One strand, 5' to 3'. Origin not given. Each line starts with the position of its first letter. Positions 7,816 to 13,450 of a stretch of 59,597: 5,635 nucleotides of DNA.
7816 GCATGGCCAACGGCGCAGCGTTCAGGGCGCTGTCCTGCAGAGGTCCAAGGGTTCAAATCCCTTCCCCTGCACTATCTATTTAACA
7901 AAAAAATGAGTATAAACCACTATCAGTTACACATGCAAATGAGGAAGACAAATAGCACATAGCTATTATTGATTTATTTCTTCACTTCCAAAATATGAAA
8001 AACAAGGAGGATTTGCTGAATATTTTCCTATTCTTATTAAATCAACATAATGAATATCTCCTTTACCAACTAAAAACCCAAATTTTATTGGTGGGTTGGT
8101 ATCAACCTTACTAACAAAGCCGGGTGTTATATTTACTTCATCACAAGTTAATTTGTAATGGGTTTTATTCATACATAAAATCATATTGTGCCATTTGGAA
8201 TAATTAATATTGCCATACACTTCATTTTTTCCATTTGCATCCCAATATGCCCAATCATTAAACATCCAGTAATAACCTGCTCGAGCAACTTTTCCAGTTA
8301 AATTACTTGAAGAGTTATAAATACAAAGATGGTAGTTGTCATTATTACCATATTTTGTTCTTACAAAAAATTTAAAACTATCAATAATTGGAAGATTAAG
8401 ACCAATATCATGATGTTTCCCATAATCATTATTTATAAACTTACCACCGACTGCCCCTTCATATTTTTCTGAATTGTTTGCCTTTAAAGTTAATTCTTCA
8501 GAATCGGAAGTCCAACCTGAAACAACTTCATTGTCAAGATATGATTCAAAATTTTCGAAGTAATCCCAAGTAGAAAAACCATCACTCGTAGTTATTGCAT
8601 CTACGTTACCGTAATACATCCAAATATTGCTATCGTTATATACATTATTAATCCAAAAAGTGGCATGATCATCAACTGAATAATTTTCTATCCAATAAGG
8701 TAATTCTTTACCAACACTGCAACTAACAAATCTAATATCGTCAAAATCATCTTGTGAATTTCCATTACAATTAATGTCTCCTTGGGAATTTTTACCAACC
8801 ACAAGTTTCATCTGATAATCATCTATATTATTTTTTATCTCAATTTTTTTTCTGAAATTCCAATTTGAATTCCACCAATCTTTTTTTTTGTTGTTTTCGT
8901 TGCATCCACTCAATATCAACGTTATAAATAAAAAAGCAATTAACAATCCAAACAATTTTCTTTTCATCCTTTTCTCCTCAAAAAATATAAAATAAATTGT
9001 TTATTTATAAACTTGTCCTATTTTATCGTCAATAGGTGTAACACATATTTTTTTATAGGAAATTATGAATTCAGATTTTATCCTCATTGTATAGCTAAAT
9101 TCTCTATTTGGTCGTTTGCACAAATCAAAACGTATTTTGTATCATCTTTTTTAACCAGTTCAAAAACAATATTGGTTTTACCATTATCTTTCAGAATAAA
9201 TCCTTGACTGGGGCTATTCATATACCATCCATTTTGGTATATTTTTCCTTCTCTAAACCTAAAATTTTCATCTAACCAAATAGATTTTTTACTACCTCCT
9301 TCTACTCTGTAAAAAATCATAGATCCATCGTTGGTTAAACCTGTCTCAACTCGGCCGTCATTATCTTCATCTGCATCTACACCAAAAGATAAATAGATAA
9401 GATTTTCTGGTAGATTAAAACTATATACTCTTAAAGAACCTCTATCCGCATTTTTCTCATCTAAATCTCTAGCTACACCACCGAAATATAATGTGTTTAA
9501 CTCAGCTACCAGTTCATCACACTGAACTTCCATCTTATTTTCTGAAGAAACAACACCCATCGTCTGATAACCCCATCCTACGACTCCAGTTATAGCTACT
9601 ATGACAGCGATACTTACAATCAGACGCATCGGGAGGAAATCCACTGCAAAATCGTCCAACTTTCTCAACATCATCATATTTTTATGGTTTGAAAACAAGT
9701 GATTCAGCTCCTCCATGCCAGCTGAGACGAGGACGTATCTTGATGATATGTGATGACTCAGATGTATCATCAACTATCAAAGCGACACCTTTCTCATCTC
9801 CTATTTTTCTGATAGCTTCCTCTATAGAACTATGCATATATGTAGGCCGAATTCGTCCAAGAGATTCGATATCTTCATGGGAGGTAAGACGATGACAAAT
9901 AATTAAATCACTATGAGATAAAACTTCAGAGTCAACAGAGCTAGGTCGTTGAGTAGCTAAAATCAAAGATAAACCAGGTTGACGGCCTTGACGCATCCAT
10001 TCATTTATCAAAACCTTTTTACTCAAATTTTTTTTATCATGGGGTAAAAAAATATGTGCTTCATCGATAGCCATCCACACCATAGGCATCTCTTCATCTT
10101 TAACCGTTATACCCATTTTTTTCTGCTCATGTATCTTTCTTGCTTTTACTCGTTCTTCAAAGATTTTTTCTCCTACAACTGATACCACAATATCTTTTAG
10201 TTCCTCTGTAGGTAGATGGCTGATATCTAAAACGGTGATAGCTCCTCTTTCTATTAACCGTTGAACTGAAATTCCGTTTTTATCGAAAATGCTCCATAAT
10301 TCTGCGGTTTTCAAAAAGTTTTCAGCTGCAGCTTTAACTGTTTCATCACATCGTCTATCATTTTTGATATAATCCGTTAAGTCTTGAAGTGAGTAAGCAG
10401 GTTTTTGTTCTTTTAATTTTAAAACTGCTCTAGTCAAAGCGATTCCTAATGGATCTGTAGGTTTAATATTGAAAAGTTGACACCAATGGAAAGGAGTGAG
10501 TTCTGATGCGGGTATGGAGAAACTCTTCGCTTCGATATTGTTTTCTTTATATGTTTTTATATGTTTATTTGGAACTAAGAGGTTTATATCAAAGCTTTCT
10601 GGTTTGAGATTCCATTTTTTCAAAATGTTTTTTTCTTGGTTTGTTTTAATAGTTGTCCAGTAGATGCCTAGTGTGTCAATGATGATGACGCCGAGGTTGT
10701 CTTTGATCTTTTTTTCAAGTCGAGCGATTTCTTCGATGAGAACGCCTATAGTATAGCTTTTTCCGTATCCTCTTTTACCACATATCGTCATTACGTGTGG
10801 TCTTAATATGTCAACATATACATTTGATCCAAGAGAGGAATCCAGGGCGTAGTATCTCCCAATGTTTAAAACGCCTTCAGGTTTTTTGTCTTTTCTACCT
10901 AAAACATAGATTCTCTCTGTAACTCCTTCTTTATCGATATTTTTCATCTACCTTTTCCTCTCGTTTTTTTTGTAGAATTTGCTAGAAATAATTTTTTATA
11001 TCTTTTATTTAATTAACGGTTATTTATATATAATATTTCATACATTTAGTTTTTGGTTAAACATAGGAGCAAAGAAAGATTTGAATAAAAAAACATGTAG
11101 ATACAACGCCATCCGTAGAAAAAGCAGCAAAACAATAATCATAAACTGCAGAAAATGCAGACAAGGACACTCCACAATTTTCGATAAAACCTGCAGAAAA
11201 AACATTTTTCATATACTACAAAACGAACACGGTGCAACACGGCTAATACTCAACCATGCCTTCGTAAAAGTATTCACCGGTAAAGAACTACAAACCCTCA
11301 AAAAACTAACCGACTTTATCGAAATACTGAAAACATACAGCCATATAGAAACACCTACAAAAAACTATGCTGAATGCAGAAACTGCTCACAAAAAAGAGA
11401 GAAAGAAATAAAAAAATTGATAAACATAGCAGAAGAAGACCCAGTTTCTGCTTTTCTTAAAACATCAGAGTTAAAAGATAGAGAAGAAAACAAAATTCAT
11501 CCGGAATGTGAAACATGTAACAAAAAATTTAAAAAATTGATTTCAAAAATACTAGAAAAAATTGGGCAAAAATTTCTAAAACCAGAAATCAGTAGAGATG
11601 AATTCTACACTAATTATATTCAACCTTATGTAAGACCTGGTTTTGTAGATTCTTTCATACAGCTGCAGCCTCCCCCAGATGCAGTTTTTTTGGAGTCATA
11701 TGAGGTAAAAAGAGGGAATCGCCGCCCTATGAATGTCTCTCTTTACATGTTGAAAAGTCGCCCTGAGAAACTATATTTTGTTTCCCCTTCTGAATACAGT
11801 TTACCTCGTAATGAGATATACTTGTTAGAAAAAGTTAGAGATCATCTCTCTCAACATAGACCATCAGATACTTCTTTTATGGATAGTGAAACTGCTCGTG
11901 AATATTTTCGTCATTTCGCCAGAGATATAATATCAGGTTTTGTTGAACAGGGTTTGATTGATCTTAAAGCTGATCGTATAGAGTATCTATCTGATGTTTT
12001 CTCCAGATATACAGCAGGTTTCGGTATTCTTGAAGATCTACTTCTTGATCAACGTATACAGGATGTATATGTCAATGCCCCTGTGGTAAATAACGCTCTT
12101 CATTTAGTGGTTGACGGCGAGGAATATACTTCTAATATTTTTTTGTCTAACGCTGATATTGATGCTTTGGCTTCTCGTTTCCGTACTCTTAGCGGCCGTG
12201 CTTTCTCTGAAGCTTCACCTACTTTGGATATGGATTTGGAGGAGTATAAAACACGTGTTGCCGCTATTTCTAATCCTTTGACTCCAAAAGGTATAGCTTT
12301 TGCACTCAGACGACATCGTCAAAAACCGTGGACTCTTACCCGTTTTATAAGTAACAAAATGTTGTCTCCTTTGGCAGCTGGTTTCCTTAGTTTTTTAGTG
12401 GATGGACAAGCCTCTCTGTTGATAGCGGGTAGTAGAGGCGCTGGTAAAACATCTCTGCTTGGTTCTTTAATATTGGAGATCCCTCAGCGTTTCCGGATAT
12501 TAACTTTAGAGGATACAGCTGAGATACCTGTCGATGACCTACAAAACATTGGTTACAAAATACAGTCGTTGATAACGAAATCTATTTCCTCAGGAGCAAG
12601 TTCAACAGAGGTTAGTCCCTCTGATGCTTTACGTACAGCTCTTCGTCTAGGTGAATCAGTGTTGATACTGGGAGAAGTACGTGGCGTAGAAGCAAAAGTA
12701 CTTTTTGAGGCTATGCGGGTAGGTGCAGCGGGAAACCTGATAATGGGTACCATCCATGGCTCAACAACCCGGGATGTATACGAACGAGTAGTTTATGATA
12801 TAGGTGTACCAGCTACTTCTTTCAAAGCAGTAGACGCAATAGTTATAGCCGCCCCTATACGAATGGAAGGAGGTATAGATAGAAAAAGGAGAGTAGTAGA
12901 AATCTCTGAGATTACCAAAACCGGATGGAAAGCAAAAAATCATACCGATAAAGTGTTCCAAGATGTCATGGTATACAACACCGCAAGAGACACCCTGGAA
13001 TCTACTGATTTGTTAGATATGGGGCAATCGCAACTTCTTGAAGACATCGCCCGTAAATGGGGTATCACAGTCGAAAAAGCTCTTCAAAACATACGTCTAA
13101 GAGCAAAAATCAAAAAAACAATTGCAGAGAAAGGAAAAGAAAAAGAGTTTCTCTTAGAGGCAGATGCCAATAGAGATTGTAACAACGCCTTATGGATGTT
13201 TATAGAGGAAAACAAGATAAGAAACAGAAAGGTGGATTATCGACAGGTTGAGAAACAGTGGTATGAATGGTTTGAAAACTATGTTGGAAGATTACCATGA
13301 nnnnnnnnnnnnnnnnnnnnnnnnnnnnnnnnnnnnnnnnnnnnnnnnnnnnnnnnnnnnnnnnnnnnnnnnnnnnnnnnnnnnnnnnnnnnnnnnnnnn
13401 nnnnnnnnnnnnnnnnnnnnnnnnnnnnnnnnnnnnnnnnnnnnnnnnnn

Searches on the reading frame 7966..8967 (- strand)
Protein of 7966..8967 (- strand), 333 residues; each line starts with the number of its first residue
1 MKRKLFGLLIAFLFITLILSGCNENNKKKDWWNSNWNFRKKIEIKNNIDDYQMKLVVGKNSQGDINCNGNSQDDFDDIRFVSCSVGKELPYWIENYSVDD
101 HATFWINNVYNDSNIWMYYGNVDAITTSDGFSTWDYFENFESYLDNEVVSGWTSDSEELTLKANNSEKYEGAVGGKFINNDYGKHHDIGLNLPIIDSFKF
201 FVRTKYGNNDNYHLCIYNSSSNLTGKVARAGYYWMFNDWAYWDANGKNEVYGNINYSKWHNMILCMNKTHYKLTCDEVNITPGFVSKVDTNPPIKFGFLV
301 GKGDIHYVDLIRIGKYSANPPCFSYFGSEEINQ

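Call 40: search_protein_families(library=pfam, proteins=[window:7966-8967:-])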
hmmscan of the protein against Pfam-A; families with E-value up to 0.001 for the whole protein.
window:7966-8967:- (333 aa): 1 family
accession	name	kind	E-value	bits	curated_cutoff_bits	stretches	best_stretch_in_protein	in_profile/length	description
PF10102.14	DUF2341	-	1.6e-13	51.3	23.4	1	74-153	1-82/84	Domain of unknown function (DUF2341)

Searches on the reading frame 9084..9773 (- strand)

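Call 40: search_protein_families(library=pfam, proteins=[window:9084-9773:-])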
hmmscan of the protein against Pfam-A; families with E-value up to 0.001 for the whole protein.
window:9084-9773:- (229 aa): 1 family
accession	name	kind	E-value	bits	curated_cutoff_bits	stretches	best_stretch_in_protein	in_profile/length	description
PF23993.1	DUF7311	-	0.00022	22.3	27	1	49-216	2-148/150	Domain of unknown function (DUF7311)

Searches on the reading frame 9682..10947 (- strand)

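Call 40: search_protein_families(library=pfam, proteins=[window:9682-10947:-])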
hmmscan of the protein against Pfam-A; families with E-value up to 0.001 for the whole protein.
window:9682-10947:- (421 aa): 2 families
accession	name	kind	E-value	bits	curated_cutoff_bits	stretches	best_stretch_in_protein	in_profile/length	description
PF01935.23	DUF87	-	2.7e-13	51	23.2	1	40-258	11-216/220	Helicase HerA, central domain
PF05707.18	Zot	-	0.0002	21.3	20.3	0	292-343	85-136/197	Zonular occludens toxin (Zot)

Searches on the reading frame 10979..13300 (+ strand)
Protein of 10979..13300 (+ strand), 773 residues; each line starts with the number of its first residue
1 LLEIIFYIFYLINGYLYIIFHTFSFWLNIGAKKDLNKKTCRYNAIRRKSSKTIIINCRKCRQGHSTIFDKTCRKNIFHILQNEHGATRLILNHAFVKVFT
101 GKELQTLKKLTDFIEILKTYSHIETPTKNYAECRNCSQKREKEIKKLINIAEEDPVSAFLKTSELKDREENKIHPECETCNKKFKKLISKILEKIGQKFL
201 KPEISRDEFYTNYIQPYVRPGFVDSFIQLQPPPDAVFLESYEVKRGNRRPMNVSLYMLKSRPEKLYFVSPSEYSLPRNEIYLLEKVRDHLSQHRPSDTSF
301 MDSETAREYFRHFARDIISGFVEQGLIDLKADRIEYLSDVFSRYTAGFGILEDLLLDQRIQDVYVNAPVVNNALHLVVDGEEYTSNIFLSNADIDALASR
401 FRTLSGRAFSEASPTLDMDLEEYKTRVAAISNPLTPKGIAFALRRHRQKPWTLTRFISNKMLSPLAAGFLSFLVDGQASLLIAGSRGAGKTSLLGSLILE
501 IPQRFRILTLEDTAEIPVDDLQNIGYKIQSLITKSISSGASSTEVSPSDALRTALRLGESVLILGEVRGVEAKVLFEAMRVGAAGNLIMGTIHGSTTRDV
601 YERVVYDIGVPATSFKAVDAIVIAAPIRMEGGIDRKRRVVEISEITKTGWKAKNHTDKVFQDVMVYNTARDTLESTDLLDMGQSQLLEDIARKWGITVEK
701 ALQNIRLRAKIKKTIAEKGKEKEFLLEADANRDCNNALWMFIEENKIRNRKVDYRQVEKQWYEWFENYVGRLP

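Call 40: search_protein_families(library=pfam, proteins=[window:10979-13300:+])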
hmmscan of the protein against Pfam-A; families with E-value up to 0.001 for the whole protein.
window:10979-13300:+ (773 aa): 1 family
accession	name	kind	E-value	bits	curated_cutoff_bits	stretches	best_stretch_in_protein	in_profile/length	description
PF00437.27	T2SSE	-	4e-19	68.9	24.9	1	418-623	87-273/370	Type II/IV secretion system protein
